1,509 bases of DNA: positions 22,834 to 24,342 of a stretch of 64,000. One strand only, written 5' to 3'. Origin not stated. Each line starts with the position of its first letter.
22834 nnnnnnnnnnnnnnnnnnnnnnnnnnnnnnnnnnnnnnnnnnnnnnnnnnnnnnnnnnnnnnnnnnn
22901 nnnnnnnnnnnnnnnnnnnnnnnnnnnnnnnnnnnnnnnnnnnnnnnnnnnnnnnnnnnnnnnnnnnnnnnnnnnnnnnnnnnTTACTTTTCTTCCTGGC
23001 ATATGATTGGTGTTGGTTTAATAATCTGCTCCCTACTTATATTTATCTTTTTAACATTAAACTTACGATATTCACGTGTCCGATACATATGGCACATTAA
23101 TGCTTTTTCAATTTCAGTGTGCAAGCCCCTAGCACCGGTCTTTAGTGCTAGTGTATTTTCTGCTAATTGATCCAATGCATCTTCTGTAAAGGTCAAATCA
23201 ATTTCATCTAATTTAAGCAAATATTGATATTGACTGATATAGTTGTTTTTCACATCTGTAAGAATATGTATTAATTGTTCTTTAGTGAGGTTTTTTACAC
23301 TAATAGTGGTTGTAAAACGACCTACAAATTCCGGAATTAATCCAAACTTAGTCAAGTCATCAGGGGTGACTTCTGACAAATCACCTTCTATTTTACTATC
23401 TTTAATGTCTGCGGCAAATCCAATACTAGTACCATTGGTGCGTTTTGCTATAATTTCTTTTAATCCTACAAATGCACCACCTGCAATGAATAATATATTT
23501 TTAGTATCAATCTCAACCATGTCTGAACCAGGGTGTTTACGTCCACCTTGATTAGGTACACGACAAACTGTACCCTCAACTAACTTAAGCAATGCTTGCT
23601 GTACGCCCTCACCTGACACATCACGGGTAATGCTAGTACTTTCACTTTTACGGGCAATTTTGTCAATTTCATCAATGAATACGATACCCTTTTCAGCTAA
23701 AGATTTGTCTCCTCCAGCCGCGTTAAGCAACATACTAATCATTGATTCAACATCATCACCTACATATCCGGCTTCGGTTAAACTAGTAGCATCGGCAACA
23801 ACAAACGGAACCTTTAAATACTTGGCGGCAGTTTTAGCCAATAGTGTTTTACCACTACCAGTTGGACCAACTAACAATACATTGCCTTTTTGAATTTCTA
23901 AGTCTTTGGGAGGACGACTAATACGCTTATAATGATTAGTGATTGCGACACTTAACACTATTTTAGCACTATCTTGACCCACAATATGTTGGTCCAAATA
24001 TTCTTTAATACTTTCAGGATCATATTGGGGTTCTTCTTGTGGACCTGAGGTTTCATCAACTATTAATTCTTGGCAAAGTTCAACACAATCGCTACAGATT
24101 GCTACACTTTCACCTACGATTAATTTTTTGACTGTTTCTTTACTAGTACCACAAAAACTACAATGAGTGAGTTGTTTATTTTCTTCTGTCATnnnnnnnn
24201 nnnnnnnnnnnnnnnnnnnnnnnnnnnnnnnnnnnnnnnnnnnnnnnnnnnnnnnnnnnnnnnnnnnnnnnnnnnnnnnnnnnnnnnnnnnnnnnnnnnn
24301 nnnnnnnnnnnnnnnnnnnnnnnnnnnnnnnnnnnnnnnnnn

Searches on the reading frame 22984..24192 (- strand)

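Call 12: search_protein_families(library=phrogs, proteins=[window:22984-24192:-], max_evalue=0.00001)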
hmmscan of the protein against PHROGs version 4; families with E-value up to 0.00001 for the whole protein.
window:22984-24192:- (402 aa): 15 families
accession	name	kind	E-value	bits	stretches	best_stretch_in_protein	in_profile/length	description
phrog_4339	-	unknown function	9.4e-95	319.8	2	161-390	350-529/552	-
phrog_5534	-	unknown function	1.1e-19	71.7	1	106-249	31-162/273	-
phrog_4871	-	other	4.1e-15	56.3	1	284-365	646-724/764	ATP-dependent protease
phrog_6797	-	unknown function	3.9e-11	44.1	1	7-48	62-103/107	-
phrog_3757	-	unknown function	9.7e-11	42.7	1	58-185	75-202/367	-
phrog_12435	-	other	4e-09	37.3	1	9-49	6-46/65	protease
phrog_30773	-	unknown function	8.2e-09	35.3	1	100-184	195-272/666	-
phrog_8638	-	unknown function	3.3e-08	33.6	1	102-182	306-379/568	-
phrog_10401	-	other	3.7e-08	33.5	1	93-186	457-537/667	ATPase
phrog_168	-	DNA, RNA and nucleotide metabolism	3.1e-07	31.4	1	104-183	44-116/314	clamp loader of DNA polymerase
phrog_5259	-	unknown function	8.3e-07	29.7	1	3-47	5-52/70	-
phrog_5846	-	DNA, RNA and nucleotide metabolism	9.2e-07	29.4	1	69-184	17-111/380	clamp loader of DNA polymerase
phrog_9172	-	unknown function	1.1e-06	28.8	1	56-200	59-201/509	-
phrog_11838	-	DNA, RNA and nucleotide metabolism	1.8e-06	28.4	1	102-188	40-119/420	clamp loader of DNA polymerase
phrog_249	-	moron, auxiliary metabolic gene and host takeover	2.1e-06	28.4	1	68-145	111-171/380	porphyrin biosynthesis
